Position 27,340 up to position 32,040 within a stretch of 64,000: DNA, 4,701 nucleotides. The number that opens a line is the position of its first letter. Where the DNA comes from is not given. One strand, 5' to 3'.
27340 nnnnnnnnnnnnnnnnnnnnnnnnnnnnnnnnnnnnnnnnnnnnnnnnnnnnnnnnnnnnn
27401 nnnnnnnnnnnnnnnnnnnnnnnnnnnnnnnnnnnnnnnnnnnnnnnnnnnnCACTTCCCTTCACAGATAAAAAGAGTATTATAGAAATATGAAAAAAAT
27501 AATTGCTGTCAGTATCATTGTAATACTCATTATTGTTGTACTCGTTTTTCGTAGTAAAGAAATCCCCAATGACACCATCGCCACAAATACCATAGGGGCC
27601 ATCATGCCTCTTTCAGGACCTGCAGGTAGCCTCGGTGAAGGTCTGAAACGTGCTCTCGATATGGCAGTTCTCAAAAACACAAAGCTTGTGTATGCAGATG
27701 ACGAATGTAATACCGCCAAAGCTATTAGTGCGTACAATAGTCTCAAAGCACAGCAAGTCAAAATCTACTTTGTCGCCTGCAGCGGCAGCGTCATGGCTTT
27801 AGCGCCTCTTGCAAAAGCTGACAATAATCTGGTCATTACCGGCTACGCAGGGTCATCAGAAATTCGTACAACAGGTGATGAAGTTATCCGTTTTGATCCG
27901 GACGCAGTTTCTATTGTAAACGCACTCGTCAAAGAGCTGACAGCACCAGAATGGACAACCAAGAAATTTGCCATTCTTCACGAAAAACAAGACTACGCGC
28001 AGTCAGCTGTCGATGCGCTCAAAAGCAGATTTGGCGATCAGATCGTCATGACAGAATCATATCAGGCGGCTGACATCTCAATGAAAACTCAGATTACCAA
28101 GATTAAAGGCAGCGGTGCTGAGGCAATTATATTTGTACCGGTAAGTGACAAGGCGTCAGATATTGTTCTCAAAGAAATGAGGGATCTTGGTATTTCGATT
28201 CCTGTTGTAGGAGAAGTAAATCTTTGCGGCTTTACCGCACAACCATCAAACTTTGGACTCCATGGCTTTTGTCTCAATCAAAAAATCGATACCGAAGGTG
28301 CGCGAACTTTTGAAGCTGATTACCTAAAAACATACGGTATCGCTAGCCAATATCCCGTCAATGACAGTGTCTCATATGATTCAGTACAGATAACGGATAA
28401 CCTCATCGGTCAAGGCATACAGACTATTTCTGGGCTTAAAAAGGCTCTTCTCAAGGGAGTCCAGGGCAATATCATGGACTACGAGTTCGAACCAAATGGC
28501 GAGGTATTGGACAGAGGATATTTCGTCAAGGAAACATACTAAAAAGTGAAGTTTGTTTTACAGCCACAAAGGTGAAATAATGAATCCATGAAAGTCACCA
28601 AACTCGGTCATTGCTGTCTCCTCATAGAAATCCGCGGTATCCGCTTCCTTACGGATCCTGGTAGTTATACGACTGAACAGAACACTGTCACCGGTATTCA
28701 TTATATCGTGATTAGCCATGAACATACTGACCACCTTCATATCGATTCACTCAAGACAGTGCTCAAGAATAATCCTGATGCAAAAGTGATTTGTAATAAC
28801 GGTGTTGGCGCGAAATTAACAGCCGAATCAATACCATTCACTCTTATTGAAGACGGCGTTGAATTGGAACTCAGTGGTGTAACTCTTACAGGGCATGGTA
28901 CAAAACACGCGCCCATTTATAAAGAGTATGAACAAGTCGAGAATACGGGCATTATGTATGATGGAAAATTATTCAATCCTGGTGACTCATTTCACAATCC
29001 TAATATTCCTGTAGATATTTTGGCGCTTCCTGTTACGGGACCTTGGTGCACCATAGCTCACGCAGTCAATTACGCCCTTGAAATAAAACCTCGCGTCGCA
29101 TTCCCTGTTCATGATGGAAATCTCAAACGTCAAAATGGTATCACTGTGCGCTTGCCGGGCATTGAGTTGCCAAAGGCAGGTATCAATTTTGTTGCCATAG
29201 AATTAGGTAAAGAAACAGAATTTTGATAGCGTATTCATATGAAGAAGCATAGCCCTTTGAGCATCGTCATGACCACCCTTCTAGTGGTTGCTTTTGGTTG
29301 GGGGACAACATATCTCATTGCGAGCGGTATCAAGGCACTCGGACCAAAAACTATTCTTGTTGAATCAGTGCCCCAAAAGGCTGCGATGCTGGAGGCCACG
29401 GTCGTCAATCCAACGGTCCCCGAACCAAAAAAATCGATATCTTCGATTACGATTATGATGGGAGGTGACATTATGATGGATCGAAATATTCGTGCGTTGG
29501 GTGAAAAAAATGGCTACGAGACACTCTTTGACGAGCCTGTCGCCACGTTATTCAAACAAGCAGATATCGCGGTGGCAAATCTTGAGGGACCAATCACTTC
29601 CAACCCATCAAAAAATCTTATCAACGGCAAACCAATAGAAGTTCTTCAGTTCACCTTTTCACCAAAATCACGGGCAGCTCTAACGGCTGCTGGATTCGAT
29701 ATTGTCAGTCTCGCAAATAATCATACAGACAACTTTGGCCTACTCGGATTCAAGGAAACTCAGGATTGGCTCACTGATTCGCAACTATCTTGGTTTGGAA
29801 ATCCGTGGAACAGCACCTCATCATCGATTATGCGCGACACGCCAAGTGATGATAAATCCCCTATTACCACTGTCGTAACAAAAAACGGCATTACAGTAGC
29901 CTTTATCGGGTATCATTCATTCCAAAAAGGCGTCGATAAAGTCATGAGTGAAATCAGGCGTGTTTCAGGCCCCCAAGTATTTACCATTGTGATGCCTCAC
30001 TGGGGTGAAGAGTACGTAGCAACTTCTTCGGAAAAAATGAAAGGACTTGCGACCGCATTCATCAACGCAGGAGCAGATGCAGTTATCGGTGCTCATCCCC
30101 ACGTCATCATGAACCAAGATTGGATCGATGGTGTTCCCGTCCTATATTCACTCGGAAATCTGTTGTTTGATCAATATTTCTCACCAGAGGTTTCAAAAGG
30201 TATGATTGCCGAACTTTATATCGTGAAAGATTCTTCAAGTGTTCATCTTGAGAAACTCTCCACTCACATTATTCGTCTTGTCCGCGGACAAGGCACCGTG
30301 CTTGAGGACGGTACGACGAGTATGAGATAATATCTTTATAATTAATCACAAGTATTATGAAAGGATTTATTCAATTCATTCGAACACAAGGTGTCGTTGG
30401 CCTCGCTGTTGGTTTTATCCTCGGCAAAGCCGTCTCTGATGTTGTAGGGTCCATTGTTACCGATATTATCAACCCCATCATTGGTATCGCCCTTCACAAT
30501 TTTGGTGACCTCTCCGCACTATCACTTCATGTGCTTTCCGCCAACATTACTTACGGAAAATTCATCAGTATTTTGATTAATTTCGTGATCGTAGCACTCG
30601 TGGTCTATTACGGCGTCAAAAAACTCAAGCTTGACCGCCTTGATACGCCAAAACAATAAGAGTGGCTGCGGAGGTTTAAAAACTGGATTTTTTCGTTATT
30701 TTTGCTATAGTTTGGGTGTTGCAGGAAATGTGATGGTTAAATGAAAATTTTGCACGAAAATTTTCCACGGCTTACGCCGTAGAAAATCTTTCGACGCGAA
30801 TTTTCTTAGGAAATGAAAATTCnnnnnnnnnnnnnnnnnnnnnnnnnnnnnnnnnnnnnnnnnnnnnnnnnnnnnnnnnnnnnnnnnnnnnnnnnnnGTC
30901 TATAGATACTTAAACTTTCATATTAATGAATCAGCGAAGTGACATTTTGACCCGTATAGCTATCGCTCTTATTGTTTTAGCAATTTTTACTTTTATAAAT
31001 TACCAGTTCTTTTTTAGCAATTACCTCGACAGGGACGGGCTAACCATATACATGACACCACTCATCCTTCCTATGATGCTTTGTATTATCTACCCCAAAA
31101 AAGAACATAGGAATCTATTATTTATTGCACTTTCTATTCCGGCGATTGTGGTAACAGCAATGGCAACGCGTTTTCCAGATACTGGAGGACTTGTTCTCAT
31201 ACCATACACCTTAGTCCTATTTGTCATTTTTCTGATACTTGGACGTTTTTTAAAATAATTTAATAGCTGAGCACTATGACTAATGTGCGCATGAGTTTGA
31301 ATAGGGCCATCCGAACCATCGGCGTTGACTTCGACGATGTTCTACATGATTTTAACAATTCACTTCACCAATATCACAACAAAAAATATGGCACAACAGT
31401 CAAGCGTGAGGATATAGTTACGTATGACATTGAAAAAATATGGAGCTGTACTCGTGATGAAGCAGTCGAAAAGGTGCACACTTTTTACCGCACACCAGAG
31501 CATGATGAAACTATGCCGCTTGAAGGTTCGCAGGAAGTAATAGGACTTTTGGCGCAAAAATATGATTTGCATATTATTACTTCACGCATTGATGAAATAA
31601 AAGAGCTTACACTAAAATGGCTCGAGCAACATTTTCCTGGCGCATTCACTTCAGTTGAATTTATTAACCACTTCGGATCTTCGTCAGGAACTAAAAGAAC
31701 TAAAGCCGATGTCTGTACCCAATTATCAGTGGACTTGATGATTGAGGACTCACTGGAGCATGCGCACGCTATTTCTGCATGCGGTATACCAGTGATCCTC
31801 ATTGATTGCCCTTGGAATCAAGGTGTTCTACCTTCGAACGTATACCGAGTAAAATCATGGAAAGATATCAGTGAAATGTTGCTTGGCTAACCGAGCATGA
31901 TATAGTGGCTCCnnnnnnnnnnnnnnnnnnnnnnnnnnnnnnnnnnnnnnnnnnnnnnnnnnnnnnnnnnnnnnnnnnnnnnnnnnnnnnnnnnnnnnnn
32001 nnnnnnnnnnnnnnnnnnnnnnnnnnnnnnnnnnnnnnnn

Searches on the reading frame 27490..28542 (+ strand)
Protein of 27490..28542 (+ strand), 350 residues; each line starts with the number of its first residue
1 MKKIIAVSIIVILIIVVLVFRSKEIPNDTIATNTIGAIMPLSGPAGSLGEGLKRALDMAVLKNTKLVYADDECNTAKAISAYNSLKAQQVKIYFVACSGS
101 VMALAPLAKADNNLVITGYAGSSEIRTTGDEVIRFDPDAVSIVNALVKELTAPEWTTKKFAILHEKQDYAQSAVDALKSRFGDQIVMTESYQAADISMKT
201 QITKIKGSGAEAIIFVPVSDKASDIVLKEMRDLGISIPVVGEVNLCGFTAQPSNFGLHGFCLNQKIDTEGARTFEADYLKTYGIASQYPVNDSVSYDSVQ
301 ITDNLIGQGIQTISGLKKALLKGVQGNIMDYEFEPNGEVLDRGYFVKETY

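Call 42: search_protein_families(library=pfam, proteins=[window:27490-28542:+], max_evalue=0.00001)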
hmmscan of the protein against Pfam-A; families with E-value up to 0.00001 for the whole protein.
window:27490-28542:+ (350 aa): 2 families
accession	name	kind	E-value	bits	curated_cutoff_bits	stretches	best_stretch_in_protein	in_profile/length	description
PF13458.12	Peripla_BP_6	-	7.9e-19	69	31.7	1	34-284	3-271/343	Periplasmic binding protein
PF01094.35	ANF_receptor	-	6.3e-09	35.8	25.4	1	60-235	19-202/353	Receptor family ligand binding region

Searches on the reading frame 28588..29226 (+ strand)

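Call 42: search_protein_families(library=pfam, proteins=[window:28588-29226:+], max_evalue=0.00001)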
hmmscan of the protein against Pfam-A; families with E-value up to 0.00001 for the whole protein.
window:28588-29226:+ (212 aa): 2 families
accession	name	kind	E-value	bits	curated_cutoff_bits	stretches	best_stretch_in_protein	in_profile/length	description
PF13483.12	Lactamase_B_3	-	1.2e-19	71.3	24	1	2-175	1-160/160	Beta-lactamase superfamily domain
PF12706.13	Lactamase_B_2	-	2.7e-09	37.4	27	1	20-93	3-85/200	Beta-lactamase superfamily domain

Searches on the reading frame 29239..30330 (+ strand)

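Call 42: search_protein_families(library=pfam, proteins=[window:29239-30330:+], max_evalue=0.00001)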
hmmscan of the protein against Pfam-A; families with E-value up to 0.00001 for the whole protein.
window:29239-30330:+ (363 aa): 1 family
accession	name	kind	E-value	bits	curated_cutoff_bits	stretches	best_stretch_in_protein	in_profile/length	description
PF09587.15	PGA_cap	-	1.5e-47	162.7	27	1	71-312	1-255/255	Bacterial capsule synthesis protein PGA_cap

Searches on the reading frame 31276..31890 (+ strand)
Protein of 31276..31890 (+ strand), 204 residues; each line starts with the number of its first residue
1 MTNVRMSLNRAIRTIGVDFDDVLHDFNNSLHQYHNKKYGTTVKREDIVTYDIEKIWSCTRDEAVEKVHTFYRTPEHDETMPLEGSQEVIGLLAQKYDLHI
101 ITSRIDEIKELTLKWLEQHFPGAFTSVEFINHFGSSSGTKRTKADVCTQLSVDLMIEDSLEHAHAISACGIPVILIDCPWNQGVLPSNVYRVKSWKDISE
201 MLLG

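Call 42: search_protein_families(library=pfam, proteins=[window:31276-31890:+], max_evalue=0.00001)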
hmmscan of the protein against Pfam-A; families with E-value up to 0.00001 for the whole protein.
window:31276-31890:+ (204 aa): 1 family
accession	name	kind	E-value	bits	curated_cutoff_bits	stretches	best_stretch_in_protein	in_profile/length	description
PF06941.18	NT5C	-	1e-20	74.8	24.8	1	15-202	4-174/180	5' nucleotidase, deoxy (Pyrimidine), cytosolic type C protein (NT5C)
